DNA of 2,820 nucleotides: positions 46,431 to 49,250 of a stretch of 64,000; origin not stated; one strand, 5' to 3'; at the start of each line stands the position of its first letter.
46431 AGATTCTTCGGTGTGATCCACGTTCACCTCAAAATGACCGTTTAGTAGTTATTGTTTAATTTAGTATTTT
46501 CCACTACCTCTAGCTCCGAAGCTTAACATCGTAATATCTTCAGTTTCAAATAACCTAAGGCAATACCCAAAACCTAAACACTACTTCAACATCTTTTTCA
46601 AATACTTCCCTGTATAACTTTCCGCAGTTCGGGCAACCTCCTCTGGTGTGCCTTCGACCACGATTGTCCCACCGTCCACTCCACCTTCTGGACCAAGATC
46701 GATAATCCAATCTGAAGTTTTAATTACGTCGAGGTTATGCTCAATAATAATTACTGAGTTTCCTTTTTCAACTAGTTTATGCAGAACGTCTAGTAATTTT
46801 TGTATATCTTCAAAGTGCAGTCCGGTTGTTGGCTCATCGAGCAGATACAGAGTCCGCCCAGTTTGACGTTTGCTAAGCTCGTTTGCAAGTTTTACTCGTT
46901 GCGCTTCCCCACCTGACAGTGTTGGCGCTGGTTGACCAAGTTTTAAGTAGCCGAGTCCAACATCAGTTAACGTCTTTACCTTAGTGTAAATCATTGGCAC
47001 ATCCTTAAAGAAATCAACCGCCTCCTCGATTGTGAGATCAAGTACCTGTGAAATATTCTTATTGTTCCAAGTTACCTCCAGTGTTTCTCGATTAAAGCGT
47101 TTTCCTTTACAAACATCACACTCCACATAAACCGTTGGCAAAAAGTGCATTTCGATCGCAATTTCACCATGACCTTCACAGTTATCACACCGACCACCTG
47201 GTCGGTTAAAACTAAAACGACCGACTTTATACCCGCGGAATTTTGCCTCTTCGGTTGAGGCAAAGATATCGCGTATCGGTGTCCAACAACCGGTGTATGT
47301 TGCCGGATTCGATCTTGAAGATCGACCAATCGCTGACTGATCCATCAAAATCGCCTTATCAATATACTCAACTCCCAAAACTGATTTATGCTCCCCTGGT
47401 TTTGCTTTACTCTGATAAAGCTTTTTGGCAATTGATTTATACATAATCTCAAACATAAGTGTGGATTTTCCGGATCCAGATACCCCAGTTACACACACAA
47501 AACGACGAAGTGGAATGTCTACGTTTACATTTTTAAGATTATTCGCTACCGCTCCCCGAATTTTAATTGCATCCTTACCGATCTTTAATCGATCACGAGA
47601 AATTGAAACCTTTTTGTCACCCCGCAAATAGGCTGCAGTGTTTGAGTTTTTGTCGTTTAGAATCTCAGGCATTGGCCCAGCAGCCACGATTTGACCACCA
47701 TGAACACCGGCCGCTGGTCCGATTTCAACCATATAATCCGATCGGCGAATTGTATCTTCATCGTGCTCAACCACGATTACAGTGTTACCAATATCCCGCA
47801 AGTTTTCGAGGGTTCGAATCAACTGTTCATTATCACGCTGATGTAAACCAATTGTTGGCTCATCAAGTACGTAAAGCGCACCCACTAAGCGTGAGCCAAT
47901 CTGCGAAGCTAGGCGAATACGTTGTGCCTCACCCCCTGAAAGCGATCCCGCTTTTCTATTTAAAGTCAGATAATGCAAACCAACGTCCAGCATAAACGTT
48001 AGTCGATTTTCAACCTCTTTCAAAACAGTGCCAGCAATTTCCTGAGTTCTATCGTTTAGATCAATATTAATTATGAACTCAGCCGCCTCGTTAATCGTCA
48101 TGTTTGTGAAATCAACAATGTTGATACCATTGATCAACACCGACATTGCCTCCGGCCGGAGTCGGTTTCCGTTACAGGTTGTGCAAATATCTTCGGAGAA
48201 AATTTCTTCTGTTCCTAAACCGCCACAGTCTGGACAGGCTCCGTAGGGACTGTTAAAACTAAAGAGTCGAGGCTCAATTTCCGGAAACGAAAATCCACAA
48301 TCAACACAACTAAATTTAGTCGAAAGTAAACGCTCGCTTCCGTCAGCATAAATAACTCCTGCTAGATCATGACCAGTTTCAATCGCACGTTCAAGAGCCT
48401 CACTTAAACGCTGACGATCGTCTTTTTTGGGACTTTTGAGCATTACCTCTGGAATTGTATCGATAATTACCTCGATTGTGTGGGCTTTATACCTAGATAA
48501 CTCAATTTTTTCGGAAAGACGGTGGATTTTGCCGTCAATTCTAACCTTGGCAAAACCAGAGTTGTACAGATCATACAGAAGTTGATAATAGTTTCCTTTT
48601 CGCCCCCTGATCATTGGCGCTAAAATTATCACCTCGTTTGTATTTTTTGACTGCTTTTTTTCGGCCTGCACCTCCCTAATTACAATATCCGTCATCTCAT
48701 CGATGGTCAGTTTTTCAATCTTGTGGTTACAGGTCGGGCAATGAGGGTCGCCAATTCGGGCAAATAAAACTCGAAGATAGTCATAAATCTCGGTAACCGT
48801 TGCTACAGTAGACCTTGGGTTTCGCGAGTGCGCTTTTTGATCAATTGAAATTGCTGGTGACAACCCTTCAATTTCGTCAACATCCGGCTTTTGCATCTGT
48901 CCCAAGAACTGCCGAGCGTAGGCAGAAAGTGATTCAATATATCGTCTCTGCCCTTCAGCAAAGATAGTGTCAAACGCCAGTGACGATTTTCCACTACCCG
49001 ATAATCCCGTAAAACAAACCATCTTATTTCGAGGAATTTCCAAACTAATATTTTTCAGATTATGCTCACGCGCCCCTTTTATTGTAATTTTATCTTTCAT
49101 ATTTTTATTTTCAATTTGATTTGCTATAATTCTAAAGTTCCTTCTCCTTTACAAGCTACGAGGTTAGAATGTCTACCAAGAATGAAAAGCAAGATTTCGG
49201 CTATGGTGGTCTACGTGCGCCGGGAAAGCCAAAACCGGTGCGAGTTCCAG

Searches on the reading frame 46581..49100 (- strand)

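Call 46: search_protein_families(library=pfam, proteins=[window:46581-49100:-], max_evalue=0.0001)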
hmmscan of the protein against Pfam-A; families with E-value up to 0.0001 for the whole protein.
window:46581-49100:- (839 aa): 11 families
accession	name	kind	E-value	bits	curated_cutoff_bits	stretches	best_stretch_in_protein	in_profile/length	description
PF17760.6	UvrA_inter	-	1.1e-23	83.6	23.3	1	150-251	12-107/109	UvrA interaction domain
PF00005.33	ABC_tran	-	1.2e-20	74.9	25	0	708-759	89-137/137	ABC transporter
PF02463.25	SMC_N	-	7e-13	48.9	40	0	686-800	135-209/220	RecF/RecN/SMC N terminal domain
PF20720.3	nSTAND3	-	7.4e-08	32.7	27.2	0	532-561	17-48/155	Novel STAND NTPase 3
PF13555.12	AAA_29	-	2.9e-07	30.6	27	0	526-549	16-39/61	P-loop containing region of AAA domain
PF13304.12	AAA_21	-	5.5e-07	30.4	27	0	742-785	252-295/304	AAA domain, putative AbiEii toxin, Type IV TA system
PF20703.3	nSTAND1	-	1.2e-06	28.9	27.1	0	11-83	19-87/379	Novel STAND NTPase 1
PF13191.12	AAA_16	-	7e-06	27.1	32.6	0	533-567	25-59/167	AAA ATPase domain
PF03193.22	RsgA_GTPase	-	1.5e-05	25.3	30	0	504-571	79-146/174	RsgA GTPase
PF00684.25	DnaJ_CXXCXGXG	-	3.7e-05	24.4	32.7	0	636-667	16-50/65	DnaJ central domain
PF13175.12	AAA_15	-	9.1e-05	22.7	32.1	0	742-787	322-368/374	AAA ATPase domain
